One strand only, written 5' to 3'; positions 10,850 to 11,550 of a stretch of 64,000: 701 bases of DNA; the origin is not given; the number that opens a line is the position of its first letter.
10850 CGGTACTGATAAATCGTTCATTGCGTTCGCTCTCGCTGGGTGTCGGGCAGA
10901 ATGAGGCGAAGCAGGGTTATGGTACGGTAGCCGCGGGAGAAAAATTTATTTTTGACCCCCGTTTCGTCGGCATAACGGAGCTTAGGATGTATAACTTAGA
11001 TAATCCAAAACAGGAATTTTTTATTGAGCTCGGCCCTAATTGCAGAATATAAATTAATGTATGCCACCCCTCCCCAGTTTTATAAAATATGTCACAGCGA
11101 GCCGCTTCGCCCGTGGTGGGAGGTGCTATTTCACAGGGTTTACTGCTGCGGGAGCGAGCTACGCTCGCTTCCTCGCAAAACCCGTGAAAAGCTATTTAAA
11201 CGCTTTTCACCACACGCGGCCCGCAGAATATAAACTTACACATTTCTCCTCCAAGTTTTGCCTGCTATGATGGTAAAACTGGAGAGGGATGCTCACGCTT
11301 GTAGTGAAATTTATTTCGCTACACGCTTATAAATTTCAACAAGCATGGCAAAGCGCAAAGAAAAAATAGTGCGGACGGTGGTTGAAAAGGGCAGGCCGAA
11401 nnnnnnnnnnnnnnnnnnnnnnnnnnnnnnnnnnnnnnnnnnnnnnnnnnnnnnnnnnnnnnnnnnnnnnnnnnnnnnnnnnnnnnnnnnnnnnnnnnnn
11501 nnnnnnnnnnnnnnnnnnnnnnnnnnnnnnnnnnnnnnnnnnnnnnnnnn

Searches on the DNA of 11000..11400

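Call 66: search_rna_families(source=window, start=11000, end=11400, threshold=evalue, max_evalue=5)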
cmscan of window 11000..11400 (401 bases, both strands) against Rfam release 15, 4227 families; matches with E-value up to 5: 1.
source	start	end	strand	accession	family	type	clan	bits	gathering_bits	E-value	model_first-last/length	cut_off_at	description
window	11243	11289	+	RF03429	mir-4451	Gene; miRNA;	-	15.3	100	3.1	1-66/66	no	mir-4451 microRNA precursor family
